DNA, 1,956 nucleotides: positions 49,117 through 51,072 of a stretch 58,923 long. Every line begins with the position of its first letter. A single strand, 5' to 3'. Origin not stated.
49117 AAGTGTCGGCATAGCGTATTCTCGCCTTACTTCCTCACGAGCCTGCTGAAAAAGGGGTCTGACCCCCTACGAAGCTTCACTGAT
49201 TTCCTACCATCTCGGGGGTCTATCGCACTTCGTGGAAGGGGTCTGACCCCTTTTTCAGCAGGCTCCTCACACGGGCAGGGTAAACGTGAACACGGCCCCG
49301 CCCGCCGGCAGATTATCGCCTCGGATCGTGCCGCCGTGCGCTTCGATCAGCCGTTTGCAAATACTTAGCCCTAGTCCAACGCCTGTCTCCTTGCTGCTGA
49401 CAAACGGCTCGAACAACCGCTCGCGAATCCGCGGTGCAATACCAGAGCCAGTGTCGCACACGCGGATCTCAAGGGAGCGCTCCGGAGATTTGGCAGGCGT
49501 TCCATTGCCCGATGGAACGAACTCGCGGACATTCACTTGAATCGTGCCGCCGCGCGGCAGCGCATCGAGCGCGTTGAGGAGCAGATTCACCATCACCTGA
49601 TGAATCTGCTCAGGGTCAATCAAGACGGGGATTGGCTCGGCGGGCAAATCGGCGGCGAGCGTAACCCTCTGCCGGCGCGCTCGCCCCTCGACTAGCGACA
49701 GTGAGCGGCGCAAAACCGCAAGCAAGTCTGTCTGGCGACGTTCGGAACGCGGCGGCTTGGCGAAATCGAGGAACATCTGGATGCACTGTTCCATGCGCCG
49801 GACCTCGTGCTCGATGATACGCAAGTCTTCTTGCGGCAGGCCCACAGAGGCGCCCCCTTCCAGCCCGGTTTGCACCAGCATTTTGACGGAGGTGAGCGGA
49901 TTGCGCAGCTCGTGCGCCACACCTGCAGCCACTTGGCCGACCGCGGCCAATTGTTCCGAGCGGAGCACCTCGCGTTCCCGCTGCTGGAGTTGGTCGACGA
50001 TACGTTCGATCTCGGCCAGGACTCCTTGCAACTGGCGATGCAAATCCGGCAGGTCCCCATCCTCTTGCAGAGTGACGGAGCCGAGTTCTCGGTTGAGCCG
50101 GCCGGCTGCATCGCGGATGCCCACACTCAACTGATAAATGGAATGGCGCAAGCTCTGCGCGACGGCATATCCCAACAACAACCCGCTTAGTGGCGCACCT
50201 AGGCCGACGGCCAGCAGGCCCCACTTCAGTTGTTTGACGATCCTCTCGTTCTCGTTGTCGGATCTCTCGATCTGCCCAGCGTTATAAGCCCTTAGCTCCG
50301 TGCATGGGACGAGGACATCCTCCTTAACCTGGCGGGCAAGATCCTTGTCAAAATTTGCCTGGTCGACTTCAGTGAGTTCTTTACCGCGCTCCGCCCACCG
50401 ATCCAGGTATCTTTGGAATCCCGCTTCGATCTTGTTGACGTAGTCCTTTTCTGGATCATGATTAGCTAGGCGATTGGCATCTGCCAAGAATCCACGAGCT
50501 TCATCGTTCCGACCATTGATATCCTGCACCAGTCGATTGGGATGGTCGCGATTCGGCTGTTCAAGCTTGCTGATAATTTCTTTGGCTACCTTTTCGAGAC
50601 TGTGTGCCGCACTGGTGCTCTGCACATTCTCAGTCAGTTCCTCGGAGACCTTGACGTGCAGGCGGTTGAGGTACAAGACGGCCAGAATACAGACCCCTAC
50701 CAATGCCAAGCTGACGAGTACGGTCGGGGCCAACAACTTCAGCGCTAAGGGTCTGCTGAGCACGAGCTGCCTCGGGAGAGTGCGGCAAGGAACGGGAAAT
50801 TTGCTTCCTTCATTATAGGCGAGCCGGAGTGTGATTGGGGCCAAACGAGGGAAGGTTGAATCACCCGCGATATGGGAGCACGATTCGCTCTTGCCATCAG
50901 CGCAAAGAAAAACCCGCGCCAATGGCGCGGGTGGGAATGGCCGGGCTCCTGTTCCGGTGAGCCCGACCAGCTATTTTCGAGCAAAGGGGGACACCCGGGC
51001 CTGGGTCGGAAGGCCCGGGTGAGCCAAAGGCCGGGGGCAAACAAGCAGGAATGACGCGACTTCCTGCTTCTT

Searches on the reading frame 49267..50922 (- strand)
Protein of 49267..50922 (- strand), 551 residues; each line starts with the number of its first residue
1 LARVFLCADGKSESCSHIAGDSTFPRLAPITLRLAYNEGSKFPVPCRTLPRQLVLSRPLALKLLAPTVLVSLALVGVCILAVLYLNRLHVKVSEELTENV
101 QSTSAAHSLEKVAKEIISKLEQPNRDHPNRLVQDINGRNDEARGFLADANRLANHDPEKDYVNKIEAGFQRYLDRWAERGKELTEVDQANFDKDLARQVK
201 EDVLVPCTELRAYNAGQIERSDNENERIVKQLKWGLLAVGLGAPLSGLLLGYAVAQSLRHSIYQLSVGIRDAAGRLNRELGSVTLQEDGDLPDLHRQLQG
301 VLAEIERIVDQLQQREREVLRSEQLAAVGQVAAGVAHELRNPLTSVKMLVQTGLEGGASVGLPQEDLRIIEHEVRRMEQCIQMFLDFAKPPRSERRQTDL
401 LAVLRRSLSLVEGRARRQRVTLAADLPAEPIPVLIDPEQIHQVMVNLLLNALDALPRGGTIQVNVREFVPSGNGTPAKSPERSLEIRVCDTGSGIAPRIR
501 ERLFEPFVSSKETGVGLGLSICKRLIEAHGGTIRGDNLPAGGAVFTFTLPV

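Call 44: search_protein_families(library=pfam, proteins=[window:49267-50922:-], max_evalue=0.001)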
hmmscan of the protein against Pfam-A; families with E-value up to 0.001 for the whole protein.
window:49267-50922:- (551 aa): 3 families
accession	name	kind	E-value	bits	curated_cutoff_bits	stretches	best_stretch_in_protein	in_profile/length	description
PF02518.31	HATPase_c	-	1.2e-24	87.3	26.4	1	436-550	2-108/111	Histidine kinase-, DNA gyrase B-, and HSP90-like ATPase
PF00512.31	HisKA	-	5.5e-14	52.4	26.9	1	329-389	3-62/66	His Kinase A (phospho-acceptor) domain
PF10090.15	HPTransfase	-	0.00052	20.2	22.9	0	437-475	29-73/123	Histidine phosphotransferase C-terminal domain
